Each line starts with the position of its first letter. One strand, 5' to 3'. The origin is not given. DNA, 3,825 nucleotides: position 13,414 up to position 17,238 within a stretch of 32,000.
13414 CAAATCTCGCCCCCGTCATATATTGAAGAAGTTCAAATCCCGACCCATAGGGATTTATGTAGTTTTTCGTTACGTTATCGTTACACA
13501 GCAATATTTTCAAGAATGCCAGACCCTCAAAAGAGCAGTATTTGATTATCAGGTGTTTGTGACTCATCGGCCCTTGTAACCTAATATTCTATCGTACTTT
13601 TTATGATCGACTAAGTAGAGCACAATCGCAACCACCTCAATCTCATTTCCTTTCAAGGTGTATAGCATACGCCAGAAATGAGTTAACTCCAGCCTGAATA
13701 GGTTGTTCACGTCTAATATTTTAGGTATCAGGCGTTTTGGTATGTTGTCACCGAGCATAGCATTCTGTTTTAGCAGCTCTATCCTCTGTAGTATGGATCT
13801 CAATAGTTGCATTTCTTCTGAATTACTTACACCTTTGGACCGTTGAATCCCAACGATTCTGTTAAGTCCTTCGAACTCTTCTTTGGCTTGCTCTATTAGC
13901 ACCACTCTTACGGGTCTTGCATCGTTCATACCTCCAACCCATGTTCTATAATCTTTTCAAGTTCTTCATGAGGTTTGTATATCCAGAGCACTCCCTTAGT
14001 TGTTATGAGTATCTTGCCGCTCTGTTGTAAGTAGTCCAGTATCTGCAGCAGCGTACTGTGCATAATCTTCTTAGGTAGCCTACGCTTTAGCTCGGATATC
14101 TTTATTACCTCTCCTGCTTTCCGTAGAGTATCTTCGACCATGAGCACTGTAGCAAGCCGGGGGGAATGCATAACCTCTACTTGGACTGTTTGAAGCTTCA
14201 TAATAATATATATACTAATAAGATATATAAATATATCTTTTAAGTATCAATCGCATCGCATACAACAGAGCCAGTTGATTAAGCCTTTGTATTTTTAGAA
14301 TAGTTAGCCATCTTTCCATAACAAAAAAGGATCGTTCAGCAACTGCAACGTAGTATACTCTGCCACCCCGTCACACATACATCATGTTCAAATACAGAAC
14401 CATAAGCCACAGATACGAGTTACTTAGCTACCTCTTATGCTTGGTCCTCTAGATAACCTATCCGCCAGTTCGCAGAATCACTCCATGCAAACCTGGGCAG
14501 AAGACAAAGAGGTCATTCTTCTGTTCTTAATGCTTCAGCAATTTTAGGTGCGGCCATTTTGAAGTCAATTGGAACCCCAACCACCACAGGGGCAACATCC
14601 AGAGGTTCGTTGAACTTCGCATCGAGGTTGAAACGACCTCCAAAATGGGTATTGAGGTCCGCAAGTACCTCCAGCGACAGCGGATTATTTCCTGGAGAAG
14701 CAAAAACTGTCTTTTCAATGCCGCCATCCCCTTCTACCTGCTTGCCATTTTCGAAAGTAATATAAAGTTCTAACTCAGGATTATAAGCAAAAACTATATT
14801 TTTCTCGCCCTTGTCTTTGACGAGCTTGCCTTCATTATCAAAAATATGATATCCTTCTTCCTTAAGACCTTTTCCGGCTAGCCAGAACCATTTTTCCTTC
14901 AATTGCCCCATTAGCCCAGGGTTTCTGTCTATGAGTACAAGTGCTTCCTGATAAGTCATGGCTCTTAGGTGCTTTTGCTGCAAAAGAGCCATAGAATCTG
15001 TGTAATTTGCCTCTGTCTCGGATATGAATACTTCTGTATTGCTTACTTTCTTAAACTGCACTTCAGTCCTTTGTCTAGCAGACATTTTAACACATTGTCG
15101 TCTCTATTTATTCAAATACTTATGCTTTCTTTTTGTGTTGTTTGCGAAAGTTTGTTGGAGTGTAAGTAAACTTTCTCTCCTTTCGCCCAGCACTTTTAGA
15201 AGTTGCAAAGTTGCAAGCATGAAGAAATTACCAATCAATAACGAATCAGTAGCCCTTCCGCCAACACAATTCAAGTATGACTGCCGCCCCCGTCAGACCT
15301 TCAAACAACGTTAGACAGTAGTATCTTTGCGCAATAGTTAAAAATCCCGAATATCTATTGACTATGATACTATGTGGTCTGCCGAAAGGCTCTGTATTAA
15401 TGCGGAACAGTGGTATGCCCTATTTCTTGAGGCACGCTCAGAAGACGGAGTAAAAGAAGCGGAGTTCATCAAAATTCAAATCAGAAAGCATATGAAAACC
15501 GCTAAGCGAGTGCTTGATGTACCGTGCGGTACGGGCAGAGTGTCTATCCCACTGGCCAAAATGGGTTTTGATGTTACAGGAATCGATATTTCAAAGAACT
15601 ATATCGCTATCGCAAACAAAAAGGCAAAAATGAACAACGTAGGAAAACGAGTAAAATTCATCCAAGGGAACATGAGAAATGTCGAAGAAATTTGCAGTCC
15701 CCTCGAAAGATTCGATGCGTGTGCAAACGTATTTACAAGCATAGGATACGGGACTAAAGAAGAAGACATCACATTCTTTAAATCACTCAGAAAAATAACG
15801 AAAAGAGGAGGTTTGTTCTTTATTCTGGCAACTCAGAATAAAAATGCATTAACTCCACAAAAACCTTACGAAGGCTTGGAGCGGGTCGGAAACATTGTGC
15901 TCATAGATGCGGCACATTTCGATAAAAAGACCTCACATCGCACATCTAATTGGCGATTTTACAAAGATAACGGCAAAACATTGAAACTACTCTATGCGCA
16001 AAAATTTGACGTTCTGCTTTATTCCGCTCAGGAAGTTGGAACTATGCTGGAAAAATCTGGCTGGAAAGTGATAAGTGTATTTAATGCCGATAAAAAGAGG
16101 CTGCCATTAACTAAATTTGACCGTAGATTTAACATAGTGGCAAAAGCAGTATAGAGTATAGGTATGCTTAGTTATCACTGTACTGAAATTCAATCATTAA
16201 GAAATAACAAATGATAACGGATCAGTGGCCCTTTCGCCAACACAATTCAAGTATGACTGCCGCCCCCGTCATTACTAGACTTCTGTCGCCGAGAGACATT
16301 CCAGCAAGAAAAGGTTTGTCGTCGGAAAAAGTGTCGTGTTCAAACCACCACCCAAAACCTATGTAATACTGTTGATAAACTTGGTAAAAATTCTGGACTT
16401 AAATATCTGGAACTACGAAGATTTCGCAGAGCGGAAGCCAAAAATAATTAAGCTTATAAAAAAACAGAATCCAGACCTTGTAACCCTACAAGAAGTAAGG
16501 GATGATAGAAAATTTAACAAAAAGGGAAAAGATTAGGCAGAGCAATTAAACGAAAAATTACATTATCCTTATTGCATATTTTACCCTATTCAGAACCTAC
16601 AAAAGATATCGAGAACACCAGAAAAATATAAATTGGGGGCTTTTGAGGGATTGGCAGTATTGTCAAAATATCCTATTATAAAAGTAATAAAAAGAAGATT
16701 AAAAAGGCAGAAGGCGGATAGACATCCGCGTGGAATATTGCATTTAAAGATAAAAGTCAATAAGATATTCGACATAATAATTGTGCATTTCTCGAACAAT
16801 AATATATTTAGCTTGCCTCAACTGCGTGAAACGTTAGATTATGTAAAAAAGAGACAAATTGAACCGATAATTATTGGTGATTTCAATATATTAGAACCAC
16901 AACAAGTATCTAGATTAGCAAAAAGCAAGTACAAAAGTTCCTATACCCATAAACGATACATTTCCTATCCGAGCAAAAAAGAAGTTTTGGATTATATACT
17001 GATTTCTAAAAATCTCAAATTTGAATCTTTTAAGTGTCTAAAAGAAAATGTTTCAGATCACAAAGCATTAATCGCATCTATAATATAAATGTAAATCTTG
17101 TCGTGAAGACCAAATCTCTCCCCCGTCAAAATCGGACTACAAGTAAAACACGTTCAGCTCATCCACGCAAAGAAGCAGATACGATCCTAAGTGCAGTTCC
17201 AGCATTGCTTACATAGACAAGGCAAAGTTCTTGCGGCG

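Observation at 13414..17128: Array of tRNA-Met 3'-end copies partitions a 3.7 kb islet into ~0.9 kb cassette-like modules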

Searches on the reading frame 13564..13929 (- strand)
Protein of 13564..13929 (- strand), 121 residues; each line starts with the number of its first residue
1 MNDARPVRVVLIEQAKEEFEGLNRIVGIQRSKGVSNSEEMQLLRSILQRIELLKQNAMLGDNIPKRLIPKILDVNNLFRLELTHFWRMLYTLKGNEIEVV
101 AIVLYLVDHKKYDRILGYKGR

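Call 7: search_protein_families(library=pfam, proteins=[window:13564-13929:-], max_evalue=0.01)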
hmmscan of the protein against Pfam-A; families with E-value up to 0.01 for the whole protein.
window:13564-13929:- (121 aa): 1 family
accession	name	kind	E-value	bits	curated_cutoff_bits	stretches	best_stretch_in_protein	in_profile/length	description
PF24732.2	ParE_like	-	0.0011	19.4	24.4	1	64-113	20-66/67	ParE-like toxin domain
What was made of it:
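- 13564..13929 (-): ParE/YoeB-like toxin (121 aa), cargo of module 1. Pfam ParE_like, E 1e-3 (call 7).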

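Call 73: find_homologous_proteins(query=window:13564-13929:-, max_evalue=1e-8)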
Query window:13564-13929:- (121 aa): 210 proteins with E <= 1e-8 among 218 candidates; the best 120 are listed.
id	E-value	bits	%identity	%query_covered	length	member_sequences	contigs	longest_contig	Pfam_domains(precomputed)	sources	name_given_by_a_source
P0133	2.4e-67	242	95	100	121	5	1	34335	-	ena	-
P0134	2.8e-45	171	68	97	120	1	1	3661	-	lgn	-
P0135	1.1e-44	169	64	100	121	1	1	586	-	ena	-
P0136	1.8e-44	168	64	100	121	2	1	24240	-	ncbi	ncbi:MAG: hypothetical protein ABH863_02440 [Candidatus Micrarchaeota archaeon]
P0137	2.5e-44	168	65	100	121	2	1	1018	-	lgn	-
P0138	5.8e-44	167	64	100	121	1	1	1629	-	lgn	-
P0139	1.1e-43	166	62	100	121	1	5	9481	-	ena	-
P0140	1.2e-43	166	66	97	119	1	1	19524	-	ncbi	-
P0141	2.7e-43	165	60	100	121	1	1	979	-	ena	-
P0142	2.7e-43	165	64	100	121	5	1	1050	-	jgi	-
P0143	4.9e-43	164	61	100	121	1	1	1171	-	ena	-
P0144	6.7e-43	163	63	98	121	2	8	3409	-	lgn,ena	-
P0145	2.1e-42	162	63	97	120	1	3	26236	-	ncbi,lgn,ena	ncbi:MAG: hypothetical protein AABX01_08145 [Candidatus Micrarchaeota archaeon]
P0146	2.1e-42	162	61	100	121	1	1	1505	-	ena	-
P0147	2.2e-42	162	62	100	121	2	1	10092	-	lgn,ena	-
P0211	4.0e-34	135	65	79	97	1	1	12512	-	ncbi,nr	ncbi:MAG: hypothetical protein KGH66_01290 [Candidatus Micrarchaeota archaeon]|nr:hypothetical prote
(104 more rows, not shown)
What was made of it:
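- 13564..13929 (-): 210 homologues (call 73).
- Checked: 210 homologues were found at E <= 1e-8, the best 120 listed being 48-95% identical (call 73).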

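Call 74: find_encoding_contigs(protein=P0133, flank=10000, max_places=3)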
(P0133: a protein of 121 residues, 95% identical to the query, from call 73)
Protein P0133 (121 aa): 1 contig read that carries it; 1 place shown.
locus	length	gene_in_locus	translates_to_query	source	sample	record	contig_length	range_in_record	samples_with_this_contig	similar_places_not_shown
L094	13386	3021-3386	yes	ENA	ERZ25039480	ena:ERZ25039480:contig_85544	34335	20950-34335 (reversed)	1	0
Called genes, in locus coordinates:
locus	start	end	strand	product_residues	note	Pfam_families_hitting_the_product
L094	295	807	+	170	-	-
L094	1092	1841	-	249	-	PF08843:AbiEii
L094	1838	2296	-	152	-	-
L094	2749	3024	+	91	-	-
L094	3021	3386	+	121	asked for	-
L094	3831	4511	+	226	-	-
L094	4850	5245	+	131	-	-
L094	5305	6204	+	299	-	PF01073:3Beta_HSD, PF01370:Epimerase, PF02719:Polysacc_synt_2, PF04321:RmlD_sub_bind, PF05368:NmrA (weak), PF13460:NAD_binding_10, PF16363:GDP_Man_Dehyd, PF07993:NAD_binding_4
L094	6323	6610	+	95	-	-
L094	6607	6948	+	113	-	-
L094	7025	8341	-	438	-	PF00374:NiFeSe_Hases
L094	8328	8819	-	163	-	PF01058:Oxidored_q6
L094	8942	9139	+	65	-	PF01455:HupF_HypC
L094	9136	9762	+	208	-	-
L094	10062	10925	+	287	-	PF13857:Ank_5 (faint), PF00023:Ank (faint), PF13606:Ank_3 (faint), PF12796:Ank_2, PF13637:Ank_4 (faint), PF12796:Ank_2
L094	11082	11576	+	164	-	PF12796:Ank_2 (faint), PF00023:Ank (faint), PF13637:Ank_4 (faint)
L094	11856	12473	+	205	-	PF01966:HD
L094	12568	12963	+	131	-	PF00270:DEAD, PF04851:ResIII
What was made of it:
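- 13564..13929 (-): 95% identical protein in L094 (call 74).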

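Call 75: find_encoding_contigs(protein=P0211, flank=10000, max_places=3)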
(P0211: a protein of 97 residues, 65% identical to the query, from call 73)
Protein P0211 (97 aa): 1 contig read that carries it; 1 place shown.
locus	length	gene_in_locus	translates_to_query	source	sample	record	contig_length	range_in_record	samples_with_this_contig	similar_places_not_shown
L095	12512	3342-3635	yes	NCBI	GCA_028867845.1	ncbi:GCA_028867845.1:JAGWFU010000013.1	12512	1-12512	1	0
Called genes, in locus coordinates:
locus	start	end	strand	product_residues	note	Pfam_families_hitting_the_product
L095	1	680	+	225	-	PF05670:NFACT-R_1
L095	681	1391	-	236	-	PF00106:adh_short, PF13561:adh_short_C2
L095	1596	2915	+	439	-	PF00324:AA_permease, PF13520:AA_permease_2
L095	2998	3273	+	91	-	-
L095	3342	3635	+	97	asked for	-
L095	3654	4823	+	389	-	PF01926:MMR_HSR1, PF02421:FeoB_N (weak), PF08438:YGR210-like_G4, PF02824:TGS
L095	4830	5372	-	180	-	-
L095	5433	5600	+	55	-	PF03911:Sec61_beta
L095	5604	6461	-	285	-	PF04014:MazE_antitoxin (weak)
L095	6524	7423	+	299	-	PF01256:Carb_kinase, PF02110:HK, PF08543:Phos_pyr_kin (weak)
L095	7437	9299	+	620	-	PF03485:Arg_tRNA_synt_N, PF00750:tRNA-synt_1d, PF05746:DALR_1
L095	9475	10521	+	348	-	-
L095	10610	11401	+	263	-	-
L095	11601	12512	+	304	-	PF00589:Phage_integrase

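Call 83: search_protein_families(library=pfam, proteins=[L094:3831-4511:+, L094:1838-2296:-, L094:295-807:+, L094:2749-3024:+], max_evalue=0.001)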
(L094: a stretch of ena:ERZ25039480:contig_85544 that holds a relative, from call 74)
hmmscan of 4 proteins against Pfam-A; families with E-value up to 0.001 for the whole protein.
L094:3831-4511:+ (226 aa): 1 family
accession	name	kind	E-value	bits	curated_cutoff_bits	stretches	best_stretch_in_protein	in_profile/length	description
PF16192.10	PMT_4TMC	-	0.00083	19.3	32.4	1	40-115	54-126/202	C-terminal four TMM region of protein-O-mannosyltransferase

L094:1838-2296:- (152 aa): 0 families

L094:295-807:+ (170 aa): 0 families

L094:2749-3024:+ (91 aa): 0 families

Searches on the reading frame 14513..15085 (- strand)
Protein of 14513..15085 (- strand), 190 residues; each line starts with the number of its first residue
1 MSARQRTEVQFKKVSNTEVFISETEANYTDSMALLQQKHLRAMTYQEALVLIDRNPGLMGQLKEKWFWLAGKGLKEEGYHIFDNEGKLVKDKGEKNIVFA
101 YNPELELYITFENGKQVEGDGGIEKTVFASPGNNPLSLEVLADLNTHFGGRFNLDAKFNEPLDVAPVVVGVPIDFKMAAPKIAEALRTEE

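Call 7: search_protein_families(library=pfam, proteins=[window:14513-15085:-], max_evalue=0.01)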
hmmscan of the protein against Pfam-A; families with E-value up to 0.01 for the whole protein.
window:14513-15085:- (190 aa): 0 families
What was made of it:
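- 14513..15085 (-): 190-aa protein of unknown function, cargo of module 2. No Pfam hit (call 7).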

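Call 51: find_homologous_proteins(query=window:14513-15085:-, max_evalue=0.00001)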
Query window:14513-15085:- (190 aa): 12 proteins with E <= 0.00001 among 100 candidates.
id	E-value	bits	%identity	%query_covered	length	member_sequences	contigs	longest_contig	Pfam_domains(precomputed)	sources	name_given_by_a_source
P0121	2.2e-121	421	100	100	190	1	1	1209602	-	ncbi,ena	-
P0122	1.0e-66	242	63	99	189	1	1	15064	-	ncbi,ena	-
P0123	1.7e-38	150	51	96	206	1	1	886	-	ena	-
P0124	4.0e-37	146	46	97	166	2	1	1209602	-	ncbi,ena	-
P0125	5.1e-36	142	49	95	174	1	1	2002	-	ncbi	-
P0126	1.6e-30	124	48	86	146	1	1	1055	-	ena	-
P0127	1.6e-22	98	38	95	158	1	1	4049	-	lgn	-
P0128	1.7e-22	98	40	89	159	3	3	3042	-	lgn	-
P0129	2.3e-21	95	46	77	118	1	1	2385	-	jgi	jgi:hypothetical protein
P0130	6.1e-21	93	38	88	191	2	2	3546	-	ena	-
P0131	5.6e-19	87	38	88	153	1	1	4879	-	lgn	-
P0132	2.1e-14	72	32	89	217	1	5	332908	-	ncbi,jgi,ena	jgi:hypothetical protein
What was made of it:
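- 14513..15085 (-): 12 homologues (call 51).
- Checked: The 190-aa protein has only 12 homologues (call 51).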

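Call 52: find_encoding_contigs(protein=P0124, flank=10000, max_places=3)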
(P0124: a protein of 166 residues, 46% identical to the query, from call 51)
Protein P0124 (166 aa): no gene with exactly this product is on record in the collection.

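Call 53: find_encoding_contigs(protein=P0122, flank=10000, max_places=3)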
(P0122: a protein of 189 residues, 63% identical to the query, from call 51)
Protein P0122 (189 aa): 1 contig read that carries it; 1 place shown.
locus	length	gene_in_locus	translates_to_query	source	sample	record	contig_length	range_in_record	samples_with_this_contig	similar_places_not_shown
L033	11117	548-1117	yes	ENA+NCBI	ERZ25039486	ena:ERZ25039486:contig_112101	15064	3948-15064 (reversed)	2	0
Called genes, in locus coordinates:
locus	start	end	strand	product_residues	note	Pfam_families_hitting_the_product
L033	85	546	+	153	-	-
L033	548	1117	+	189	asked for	-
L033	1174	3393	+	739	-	PF19830:DUF6311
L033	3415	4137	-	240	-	PF00535:Glycos_transf_2, PF13641:Glyco_tranf_2_3 (weak)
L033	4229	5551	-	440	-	PF00202:Aminotran_3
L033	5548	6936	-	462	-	PF02629:CoA_binding, PF13380:CoA_binding_2, PF00549:Ligase_CoA (faint), PF13607:Succ_CoA_lig, PF19045:Ligase_CoA_2 (weak)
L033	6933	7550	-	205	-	PF13549:ATP-grasp_5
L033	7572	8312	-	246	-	-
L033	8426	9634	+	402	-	PF00753:Lactamase_B, PF16661:Lactamase_B_6, PF23023:Anti-Pycsar_Apyc1, PF12706:Lactamase_B_2, PF10996:Beta-Casp, PF07521:RMMBL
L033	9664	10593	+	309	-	PF00665:rve, PF13683:rve_3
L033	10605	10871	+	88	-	-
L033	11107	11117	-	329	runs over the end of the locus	-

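Call 54: find_encoding_contigs(protein=P0121, flank=10000, max_places=3)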
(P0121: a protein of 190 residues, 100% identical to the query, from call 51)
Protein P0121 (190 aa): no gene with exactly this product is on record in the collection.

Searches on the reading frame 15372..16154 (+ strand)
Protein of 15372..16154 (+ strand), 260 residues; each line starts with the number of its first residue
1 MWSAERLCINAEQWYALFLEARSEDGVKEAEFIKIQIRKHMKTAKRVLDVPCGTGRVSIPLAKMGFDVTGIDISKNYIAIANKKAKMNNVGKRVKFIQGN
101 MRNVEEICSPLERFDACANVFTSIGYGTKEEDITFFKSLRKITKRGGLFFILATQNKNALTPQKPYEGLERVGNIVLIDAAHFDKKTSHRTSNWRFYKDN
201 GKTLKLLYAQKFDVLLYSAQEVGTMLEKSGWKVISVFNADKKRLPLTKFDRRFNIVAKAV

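Call 7: search_protein_families(library=pfam, proteins=[window:15372-16154:+], max_evalue=0.01)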
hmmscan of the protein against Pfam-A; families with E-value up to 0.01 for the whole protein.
window:15372-16154:+ (260 aa): 17 families
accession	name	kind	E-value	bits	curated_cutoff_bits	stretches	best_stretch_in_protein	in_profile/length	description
PF13649.12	Methyltransf_25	-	1.2e-17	64.8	27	1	47-147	1-97/97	Methyltransferase domain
PF13847.12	Methyltransf_31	-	9.9e-16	58.2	27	1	43-157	3-115/145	Methyltransferase domain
PF08241.18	Methyltransf_11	-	3.6e-12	47.2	21.2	1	48-151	1-95/95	Methyltransferase domain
PF01209.24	Ubie_methyltran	-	1.8e-10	41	20.1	1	38-167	42-167/233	ubiE/COQ5 methyltransferase family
PF08242.18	Methyltransf_12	-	1.9e-08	35.3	30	1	48-149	1-98/98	Methyltransferase domain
PF13489.12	Methyltransf_23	-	1.9e-08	34.7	27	1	42-235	21-163/164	Methyltransferase domain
PF02353.26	CMAS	-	2e-08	34.3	27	1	28-155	44-168/273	Mycolic acid cyclopropane synthetase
PF09445.16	Methyltransf_15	-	3.4e-08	33.7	22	1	45-127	2-82/165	RNA cap guanine-N2 methyltransferase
PF03848.20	TehB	-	4.2e-07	30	20.4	1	45-156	32-137/193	Tellurite resistance protein TehB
PF02475.24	TRM5-TYW2_MTfase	-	5.8e-07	30.1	28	1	36-172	29-155/164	TRM5/TYW2 methyltransferase domain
PF05175.20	MTS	-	3.2e-06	27.3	23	1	41-102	27-91/170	Methyltransferase small domain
PF06325.19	PrmA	-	1.4e-05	25.2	22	1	39-97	157-216/296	Ribosomal protein L11 methyltransferase (PrmA)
PF01596.23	Methyltransf_3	-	0.00011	22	22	1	26-151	29-152/204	O-methyltransferase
PF01555.25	N6_N4_Mtase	-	0.00017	22.1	26.7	0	30-83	168-221/221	DNA methylase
PF05958.17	tRNA_U5-meth_tr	-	0.00062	19.3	23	1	42-97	200-254/357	tRNA (Uracil-5-)-methyltransferase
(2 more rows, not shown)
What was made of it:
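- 15372..16154 (+): Class I SAM-dependent methyltransferase (260 aa), cargo of module 3. Pfam Methyltransf_25, E 1.2e-17, and others (call 7)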

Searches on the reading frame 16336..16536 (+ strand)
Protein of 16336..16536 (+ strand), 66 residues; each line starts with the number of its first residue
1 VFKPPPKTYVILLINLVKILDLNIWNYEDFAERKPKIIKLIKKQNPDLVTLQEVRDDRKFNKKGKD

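Call 7: search_protein_families(library=pfam, proteins=[window:16336-16536:+], max_evalue=0.01)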
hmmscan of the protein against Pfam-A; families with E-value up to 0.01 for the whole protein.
window:16336-16536:+ (66 aa): 2 families
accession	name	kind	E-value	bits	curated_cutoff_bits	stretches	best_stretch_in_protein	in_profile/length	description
PF03372.29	Exo_endo_phos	-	0.0019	18.4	24.5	1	23-59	4-44/225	Endonuclease/Exonuclease/phosphatase family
PF04385.20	FAINT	-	0.0082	16.6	20.7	0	14-51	35-72/78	Domain of unknown function, DUF529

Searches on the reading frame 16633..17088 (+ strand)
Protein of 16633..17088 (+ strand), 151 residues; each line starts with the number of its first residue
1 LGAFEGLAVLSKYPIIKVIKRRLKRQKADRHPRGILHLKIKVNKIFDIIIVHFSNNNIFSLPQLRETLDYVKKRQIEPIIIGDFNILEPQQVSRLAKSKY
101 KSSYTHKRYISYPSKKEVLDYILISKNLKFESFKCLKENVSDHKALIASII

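Call 7: search_protein_families(library=pfam, proteins=[window:16633-17088:+], max_evalue=0.01)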
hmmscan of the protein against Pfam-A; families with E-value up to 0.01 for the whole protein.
window:16633-17088:+ (151 aa): 2 families
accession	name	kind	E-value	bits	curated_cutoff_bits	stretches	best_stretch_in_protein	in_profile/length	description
PF03372.29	Exo_endo_phos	-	1.2e-07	32.1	24.5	1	5-143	71-225/225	Endonuclease/Exonuclease/phosphatase family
PF14529.12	Exo_endo_phos_2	-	0.00022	21.5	27.4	0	48-145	3-115/117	Endonuclease-reverse transcriptase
